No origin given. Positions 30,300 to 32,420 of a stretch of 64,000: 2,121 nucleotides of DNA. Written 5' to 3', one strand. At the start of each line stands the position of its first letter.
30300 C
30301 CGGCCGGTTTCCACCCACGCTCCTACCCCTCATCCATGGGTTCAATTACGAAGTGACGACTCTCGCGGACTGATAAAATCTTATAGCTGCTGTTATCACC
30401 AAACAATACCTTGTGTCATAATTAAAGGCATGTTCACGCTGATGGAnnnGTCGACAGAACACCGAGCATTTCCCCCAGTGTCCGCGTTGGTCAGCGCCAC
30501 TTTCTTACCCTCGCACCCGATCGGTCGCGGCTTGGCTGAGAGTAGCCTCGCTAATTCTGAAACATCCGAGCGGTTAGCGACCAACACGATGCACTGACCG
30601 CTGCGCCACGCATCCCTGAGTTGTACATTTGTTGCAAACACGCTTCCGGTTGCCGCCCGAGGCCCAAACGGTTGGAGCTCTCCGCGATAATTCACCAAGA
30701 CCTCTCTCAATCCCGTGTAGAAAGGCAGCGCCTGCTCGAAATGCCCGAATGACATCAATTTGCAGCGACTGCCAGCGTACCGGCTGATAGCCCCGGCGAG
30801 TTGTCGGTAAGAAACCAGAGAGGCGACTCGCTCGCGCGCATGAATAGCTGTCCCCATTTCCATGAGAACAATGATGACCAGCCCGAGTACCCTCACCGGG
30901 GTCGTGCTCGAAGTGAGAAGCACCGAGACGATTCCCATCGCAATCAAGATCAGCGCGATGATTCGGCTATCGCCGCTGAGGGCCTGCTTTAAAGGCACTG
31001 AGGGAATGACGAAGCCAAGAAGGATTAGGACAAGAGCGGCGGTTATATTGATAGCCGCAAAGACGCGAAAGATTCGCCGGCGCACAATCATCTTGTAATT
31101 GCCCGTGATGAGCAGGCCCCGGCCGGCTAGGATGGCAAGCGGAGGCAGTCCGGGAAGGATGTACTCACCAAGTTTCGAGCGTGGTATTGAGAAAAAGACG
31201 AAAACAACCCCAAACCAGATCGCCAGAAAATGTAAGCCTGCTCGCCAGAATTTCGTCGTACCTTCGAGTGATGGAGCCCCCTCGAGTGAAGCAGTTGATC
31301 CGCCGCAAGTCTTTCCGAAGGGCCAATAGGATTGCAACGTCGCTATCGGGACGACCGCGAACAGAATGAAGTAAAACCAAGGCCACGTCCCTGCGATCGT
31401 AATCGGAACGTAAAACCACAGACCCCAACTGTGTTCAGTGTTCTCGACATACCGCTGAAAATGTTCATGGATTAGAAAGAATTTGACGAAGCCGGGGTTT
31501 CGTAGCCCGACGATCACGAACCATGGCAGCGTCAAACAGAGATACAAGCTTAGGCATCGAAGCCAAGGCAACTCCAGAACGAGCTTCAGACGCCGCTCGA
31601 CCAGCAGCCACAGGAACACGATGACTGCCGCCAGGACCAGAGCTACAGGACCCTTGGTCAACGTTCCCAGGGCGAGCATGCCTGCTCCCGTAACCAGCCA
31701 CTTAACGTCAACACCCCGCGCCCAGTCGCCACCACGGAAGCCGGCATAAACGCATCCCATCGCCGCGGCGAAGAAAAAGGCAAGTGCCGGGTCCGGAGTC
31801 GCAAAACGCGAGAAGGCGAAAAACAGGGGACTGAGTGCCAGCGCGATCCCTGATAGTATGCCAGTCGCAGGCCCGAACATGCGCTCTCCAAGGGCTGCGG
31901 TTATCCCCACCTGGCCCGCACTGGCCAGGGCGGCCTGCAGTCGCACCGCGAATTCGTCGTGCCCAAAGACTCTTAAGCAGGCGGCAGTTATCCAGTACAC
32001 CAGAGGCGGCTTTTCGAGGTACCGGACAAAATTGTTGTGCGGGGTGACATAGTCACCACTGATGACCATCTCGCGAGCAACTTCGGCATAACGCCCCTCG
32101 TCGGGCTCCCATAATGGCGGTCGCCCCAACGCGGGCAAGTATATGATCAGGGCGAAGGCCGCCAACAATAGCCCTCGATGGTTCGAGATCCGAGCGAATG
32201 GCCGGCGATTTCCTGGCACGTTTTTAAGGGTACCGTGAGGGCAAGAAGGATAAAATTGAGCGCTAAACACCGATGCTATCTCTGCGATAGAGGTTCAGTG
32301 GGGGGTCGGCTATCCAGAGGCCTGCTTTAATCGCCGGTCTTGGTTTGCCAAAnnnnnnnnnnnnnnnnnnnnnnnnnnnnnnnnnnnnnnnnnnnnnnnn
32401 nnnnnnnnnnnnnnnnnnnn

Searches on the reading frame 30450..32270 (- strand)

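Call 43: search_protein_families(library=pfam, proteins=[window:30450-32270:-], max_evalue=0.00001)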
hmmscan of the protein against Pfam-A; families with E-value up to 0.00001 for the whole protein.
window:30450-32270:- (607 aa): 3 families
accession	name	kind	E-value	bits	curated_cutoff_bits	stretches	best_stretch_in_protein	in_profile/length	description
PF13231.12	PMT_2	-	3.1e-20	73.4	26.1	1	87-251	2-158/160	Dolichyl-phosphate-mannose-protein mannosyltransferase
PF02366.24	PMT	-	3.1e-20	73.2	22.7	1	34-264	6-244/245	Dolichyl-phosphate-mannose-protein mannosyltransferase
PF18583.6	Arnt_C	-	2.5e-06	27.5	26.5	1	492-574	2-83/103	Aminoarabinose transferase C-terminal domain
